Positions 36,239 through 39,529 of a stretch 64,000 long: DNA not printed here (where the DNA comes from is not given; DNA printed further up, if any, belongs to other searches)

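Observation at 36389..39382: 997-aa orphan with tandem dead-plus-live metallophosphoesterase modules and a possibly inactivated P-loop region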

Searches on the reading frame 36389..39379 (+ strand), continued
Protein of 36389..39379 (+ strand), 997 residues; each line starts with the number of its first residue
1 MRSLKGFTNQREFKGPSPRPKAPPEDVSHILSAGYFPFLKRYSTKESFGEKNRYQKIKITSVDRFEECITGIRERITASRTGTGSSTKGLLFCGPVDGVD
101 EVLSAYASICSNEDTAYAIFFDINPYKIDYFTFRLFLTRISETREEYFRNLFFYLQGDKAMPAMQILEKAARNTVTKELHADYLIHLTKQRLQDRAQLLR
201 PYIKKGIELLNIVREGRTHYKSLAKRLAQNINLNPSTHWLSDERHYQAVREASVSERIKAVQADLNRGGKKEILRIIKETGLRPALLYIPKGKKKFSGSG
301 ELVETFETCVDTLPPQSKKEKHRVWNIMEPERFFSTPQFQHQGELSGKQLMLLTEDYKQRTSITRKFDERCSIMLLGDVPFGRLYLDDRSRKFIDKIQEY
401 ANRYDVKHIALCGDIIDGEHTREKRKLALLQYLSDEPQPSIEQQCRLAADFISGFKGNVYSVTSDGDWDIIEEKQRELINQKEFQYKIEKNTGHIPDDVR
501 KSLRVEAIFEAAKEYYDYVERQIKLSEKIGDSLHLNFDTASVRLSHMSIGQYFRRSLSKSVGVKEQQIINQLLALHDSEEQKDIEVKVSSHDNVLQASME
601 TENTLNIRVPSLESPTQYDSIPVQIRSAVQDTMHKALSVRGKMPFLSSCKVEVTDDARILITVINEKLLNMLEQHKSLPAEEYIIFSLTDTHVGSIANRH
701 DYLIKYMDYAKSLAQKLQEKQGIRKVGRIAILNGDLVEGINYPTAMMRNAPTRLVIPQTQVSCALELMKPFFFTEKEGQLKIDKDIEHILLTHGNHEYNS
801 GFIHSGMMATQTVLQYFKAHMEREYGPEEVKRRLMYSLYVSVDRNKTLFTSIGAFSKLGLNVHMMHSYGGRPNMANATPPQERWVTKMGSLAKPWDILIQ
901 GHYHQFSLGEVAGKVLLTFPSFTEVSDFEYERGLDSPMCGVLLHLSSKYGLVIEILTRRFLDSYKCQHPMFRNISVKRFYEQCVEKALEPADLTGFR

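Call 60: search_protein_families(library=pfam, proteins=[L012:762-2948:-, L012:3873-4940:+, L012:7308-8693:+, L012:8757-9842:+, L012:13106-13897:-, L012:15128-16315:+, L012:16359-18053:+, L012:18053-18988:+, L012:18994-19872:+, L012:19914-20864:+], max_evalue=0.0001)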
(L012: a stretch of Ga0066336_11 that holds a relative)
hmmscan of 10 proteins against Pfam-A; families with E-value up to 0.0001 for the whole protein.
L012:762-2948:- (728 aa): 8 families
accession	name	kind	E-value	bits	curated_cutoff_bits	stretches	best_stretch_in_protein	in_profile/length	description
PF02732.21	ERCC4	-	5.7e-30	104.5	24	1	523-640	2-138/140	ERCC4 domain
PF00270.35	DEAD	-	2.2e-22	80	26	1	10-169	4-166/167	DEAD/DEAH box helicase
PF00271.37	Helicase_C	-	8.5e-22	77.9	23.5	1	345-458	7-109/110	Helicase conserved C-terminal domain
PF04851.21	ResIII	-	4.6e-19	69.4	22.5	1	6-163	4-162/164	Type III restriction enzyme, res subunit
PF21210.2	RNA_helicase_helical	-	5.7e-15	55.8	27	1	223-325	4-107/108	Putative ATP-dependent RNA helicase, helical bundle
PF16203.11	ERCC3_RAD25_C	-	2e-08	34.3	27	1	333-461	37-154/248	ERCC3/RAD25/XPB C-terminal helicase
PF12826.13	HHH_2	-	2.2e-07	31.4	27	1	675-720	8-53/64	Helix-hairpin-helix motif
PF14520.12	HHH_5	-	7.5e-07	30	27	1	674-720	6-53/57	Helix-hairpin-helix domain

L012:3873-4940:+ (356 aa): 1 family
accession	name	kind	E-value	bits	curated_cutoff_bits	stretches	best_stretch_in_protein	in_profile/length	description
PF00150.24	Cellulase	-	1.2e-06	28.7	23.5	1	58-297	30-266/272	Cellulase (glycosyl hydrolase family 5)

L012:7308-8693:+ (462 aa): 4 families
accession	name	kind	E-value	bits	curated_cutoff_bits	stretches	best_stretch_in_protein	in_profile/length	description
PF13607.11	Succ_CoA_lig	-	6.7e-52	175.3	27.4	1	160-297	1-138/138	Succinyl-CoA ligase like flavodoxin domain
PF13380.12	CoA_binding_2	-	2e-22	80.2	22.8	1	9-143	1-114/116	CoA binding domain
PF02629.25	CoA_binding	-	2.9e-13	50.8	22.3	1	33-108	17-97/97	CoA binding domain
PF19045.5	Ligase_CoA_2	-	7.3e-10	39.5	23.7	1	308-460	2-154/162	Ligase-CoA domain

L012:8757-9842:+ (362 aa): 0 families

L012:13106-13897:- (263 aa): 1 family
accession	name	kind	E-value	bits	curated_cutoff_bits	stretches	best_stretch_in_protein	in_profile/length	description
PF11345.13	DUF3147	-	4.1e-08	34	23.6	1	7-106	1-105/111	Protein of unknown function (DUF3147)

L012:15128-16315:+ (396 aa): 0 families

L012:16359-18053:+ (565 aa): 0 families

L012:18053-18988:+ (312 aa): 0 families

L012:18994-19872:+ (293 aa): 0 families

L012:19914-20864:+ (317 aa): 0 families

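Call 62: search_protein_families(library=pfam, proteins=[L020:30-3176:+, L020:3145-4134:+, L020:4189-4890:+, L020:7618-8616:+, L020:8668-9714:+, L020:13467-14504:+, L020:14968-15843:-, L020:16620-18527:+, L020:20670-21971:+, L020:5680-6468:+], max_evalue=0.0001)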
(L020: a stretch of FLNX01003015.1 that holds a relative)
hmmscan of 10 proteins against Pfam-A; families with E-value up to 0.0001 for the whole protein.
L020:30-3176:+ (1049 aa): 0 families

L020:3145-4134:+ (330 aa): 0 families

L020:4189-4890:+ (234 aa): 1 family
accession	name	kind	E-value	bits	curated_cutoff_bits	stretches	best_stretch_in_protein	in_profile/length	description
PF01048.26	PNP_UDP_1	-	7.3e-47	160.2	25.1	1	3-225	1-232/233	Phosphorylase superfamily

L020:7618-8616:+ (333 aa): 0 families

L020:8668-9714:+ (349 aa): 2 families
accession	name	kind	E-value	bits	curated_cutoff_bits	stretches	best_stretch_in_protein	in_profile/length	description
PF00326.27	Peptidase_S9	-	7.5e-10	39.1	22.6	1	213-259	51-97/213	Prolyl oligopeptidase family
PF00756.26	Esterase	-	6.1e-07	29.9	22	1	137-260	7-149/251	Putative esterase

L020:13467-14504:+ (346 aa): 0 families

L020:14968-15843:- (291 aa): 2 families
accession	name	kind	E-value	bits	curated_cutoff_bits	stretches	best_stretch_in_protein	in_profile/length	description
PF03466.25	LysR_substrate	-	2e-26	93.1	28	1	88-290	2-205/209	LysR substrate binding domain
PF00126.33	HTH_1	-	1.5e-19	70.1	26.6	1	5-63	2-60/60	Bacterial regulatory helix-turn-helix protein, lysR family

L020:16620-18527:+ (636 aa): 0 families

L020:20670-21971:+ (434 aa): 0 families

L020:5680-6468:+ (263 aa): 0 families

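Call 79: search_protein_families(library=padloc, alignment_id=A2, max_evalue=0.01)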
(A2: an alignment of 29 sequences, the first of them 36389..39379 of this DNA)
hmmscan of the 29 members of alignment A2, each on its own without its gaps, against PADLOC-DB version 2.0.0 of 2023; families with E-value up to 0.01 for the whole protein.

A. member 1, window:36389-39379:+ (997 aa): 0 families

B. families by the number of members that match (of 29 scanned): 3 families
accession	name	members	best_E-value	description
PDLC00302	PtuA1|PtuA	1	0.00018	AAA ATPase domain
PDLC02229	AbiEi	1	0.0023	AbiEi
PDLC01848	CARF3--CARF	1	0.0075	-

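Call 81: find_encoding_contigs(protein=P0017, flank=10000, max_places=3)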
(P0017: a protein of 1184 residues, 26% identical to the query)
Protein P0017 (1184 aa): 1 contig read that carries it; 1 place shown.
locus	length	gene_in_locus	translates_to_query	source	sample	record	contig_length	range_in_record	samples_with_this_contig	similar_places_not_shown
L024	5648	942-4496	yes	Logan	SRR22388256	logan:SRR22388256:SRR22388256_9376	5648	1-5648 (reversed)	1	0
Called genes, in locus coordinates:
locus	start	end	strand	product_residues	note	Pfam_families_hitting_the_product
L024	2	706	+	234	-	?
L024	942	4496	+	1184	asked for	-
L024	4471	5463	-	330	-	PF01048:PNP_UDP_1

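Call 83: search_protein_families(library=pfam, proteins=[L017:6166-7623:+, L017:7601-8401:+, L017:8441-9739:+, L017:13366-13908:+, L017:14244-16826:+, L017:16925-18169:+, L018:6630-7607:+, L018:7652-9226:+, L018:13455-14285:+, L018:14373-14984:+], max_evalue=0.0001)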
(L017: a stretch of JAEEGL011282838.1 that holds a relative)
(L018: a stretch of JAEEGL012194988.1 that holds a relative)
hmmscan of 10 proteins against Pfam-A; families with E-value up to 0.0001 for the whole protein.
L017:6166-7623:+ (486 aa): 4 families
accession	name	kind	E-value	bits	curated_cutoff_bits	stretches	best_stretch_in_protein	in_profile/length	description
PF13328.12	HD_4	-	3.8e-38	131.1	27.2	1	26-172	1-152/156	HD domain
PF04607.23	RelA_SpoT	-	6.5e-27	94.5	27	1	236-340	2-108/113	Region found in RelA / SpoT proteins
PF01966.28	HD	-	4.9e-07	30.5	22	1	45-143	1-115/116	HD domain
PF02824.27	TGS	-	9.8e-07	29.2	22.2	1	400-446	13-59/60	TGS domain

L017:7601-8401:+ (267 aa): 1 family
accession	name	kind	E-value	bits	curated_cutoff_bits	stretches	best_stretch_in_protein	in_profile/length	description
PF00398.26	RrnaAD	-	1.6e-29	103.3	24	1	9-220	7-237/263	Ribosomal RNA adenine dimethylase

L017:8441-9739:+ (433 aa): 2 families
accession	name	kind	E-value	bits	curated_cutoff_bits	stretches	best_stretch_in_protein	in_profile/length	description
PF16403.11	Bact_surface_Ig-like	-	1.4e-41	140.8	27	3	30-99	1-71/71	Bacterial surface protein, Ig-like domain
PF02557.22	VanY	-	2.5e-39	134.5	25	1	290-408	6-131/132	D-alanyl-D-alanine carboxypeptidase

L017:13366-13908:+ (181 aa): 1 family
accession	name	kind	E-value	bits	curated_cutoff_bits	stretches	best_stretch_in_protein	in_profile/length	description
PF06941.18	NT5C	-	3.8e-14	53.4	24.8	1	2-180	3-174/180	5' nucleotidase, deoxy (Pyrimidine), cytosolic type C protein (NT5C)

L017:14244-16826:+ (861 aa): 6 families
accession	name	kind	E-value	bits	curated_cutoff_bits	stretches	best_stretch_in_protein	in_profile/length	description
PF00133.28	tRNA-synt_1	-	4.1e-134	447.9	22.7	2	37-445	3-256/414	tRNA synthetases class I (I, L, M and V)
PF08264.19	Anticodon_1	-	6.5e-39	133.6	25.1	1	617-755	1-143/148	Anticodon-binding domain of tRNA ligase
PF09334.17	tRNA-synt_1g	-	2e-25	89.8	20.1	2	373-586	176-376/391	tRNA synthetases class I (M)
PF13603.12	tRNA-synt_1_2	-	3.5e-12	46.6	25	1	260-321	84-146/185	Leucyl-tRNA synthetase, editing domain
PF10458.14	Val_tRNA-synt_C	-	6.7e-07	29.9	25.9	1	811-859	10-58/66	Valyl tRNA synthetase tRNA binding arm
PF01406.26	tRNA-synt_1e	-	3.6e-06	27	27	0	520-584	236-299/301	tRNA synthetases class I (C) catalytic domain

L017:16925-18169:+ (415 aa): 2 families
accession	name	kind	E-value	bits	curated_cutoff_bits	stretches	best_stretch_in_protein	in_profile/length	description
PF01522.26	Polysacc_deac_1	-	4.2e-17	62.7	23.1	1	184-316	5-112/124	Polysaccharide deacetylase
PF03793.24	PASTA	-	2.9e-06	27.6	23.2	1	42-101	3-64/64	PASTA domain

L018:6630-7607:+ (326 aa): 0 families

L018:7652-9226:+ (525 aa): 0 families

L018:13455-14285:+ (277 aa): 2 families
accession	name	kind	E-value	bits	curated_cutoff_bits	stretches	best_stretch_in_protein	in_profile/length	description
PF12850.12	Metallophos_2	-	1.9e-22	80.4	27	1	1-184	1-138/154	Calcineurin-like phosphoesterase superfamily domain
PF00149.33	Metallophos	-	1.3e-16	62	21.5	1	1-165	1-191/191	Calcineurin-like phosphoesterase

L018:14373-14984:+ (204 aa): 0 families

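Call 92: search_protein_families(library=phrogs, alignment_id=A2, max_evalue=0.001)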
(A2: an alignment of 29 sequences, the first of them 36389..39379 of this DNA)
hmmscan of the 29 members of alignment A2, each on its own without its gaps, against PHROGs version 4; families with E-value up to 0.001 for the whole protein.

A. member 1, window:36389-39379:+ (997 aa): 2 families
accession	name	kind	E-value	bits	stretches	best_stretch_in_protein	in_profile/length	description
phrog_284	-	DNA, RNA and nucleotide metabolism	8.8e-12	45.6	1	654-944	93-378/398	exonuclease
phrog_7339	-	DNA, RNA and nucleotide metabolism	5.1e-10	40.1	1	682-906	29-201/263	DNA repair exonuclease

B. families by the number of members that match (of 29 scanned): 2 families
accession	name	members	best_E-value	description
phrog_284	-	17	1.5e-12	exonuclease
phrog_7339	-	5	5e-12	DNA repair exonuclease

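Call 103: search_protein_families(library=ncbifam, alignment_id=A2, max_evalue=0.01)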
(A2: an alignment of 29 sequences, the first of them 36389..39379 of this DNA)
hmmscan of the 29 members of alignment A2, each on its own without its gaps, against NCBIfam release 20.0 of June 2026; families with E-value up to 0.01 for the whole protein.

A. member 1, window:36389-39379:+ (997 aa): 1 family
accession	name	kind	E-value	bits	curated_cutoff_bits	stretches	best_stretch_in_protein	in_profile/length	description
NF003118.0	PRK04036.1-3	equivalog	9.2e-07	28.2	445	0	670-741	214-277/481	DNA-directed DNA polymerase II small subunit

B. families by the number of members that match (of 29 scanned): 4 families
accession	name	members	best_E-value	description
NF003118.0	PRK04036.1-3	6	1e-07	DNA-directed DNA polymerase II small subunit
TIGR00040.1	yfcE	1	0.0001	YfcE family phosphodiesterase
NF003120.0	PRK04036.1-5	1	0.0028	DNA-directed DNA polymerase II small subunit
NF011705.0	PRK15126.1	1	0.0036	HMP-PP phosphatase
